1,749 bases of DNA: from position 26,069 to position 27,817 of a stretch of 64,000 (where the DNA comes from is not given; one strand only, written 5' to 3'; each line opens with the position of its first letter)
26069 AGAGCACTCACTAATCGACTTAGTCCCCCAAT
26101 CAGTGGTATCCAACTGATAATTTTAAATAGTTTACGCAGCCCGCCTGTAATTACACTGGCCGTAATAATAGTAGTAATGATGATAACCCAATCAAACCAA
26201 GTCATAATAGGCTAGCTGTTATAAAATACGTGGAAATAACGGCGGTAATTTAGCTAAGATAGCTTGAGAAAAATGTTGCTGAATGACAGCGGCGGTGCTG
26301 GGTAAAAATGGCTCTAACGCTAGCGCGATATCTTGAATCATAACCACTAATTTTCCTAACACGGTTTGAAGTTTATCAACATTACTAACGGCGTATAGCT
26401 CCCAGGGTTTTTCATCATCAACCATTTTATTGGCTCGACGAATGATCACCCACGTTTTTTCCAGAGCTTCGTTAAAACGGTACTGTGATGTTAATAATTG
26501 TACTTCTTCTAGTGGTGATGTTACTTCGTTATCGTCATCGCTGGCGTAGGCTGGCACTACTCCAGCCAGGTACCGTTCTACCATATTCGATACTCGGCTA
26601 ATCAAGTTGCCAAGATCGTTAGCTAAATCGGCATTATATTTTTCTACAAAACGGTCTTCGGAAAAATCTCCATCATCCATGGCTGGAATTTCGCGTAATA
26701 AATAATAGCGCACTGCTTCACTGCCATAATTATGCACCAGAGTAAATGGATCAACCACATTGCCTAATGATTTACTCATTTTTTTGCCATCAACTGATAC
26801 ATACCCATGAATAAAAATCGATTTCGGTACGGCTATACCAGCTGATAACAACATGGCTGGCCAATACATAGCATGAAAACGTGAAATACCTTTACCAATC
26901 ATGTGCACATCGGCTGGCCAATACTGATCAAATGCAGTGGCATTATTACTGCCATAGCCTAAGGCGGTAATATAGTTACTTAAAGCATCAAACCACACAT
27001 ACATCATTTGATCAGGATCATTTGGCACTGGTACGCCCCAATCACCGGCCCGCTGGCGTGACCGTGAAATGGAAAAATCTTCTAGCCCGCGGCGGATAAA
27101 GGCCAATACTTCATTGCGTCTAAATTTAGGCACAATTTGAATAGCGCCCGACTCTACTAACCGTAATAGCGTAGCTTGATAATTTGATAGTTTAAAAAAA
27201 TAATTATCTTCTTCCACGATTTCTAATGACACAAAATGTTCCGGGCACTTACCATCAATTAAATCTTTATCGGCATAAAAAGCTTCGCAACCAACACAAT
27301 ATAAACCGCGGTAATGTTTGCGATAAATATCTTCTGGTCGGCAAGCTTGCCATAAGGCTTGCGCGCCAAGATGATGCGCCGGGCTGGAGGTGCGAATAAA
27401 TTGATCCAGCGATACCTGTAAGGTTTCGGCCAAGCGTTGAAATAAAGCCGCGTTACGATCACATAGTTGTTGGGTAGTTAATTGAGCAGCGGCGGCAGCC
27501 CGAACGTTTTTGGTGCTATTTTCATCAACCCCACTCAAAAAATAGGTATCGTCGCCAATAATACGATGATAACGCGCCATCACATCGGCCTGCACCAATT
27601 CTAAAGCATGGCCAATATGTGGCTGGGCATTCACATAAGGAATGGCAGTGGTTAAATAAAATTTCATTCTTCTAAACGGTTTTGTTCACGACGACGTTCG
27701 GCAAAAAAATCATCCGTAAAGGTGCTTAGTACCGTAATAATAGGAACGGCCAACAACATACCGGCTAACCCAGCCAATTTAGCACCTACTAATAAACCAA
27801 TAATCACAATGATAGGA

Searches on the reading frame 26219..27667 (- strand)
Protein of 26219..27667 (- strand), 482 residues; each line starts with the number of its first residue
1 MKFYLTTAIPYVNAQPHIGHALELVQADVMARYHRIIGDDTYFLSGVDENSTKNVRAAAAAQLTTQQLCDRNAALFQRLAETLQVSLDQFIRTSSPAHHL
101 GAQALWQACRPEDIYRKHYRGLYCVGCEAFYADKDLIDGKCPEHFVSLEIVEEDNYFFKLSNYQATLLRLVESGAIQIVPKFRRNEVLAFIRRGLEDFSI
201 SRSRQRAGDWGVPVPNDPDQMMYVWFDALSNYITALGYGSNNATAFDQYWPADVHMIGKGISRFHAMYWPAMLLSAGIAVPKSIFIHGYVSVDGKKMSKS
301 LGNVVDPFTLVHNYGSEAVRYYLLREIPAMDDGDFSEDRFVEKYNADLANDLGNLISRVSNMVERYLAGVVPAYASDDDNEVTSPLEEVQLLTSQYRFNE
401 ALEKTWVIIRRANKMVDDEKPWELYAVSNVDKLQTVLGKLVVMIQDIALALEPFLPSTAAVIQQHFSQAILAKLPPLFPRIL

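Call 85: search_protein_families(library=pfam, proteins=[window:26219-27667:-], max_evalue=0.0001)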
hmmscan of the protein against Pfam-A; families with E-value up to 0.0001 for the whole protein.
window:26219-27667:- (482 aa): 3 families
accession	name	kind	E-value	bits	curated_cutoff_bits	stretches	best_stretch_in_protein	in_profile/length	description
PF09334.17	tRNA-synt_1g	-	4.5e-104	348.8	20.1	2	150-359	178-390/391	tRNA synthetases class I (M)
PF00133.28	tRNA-synt_1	-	8.9e-31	107.5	22.7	2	220-326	297-404/414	tRNA synthetases class I (I, L, M and V)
PF01406.26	tRNA-synt_1e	-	3.1e-14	53.5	27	2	284-325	240-282/301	tRNA synthetases class I (C) catalytic domain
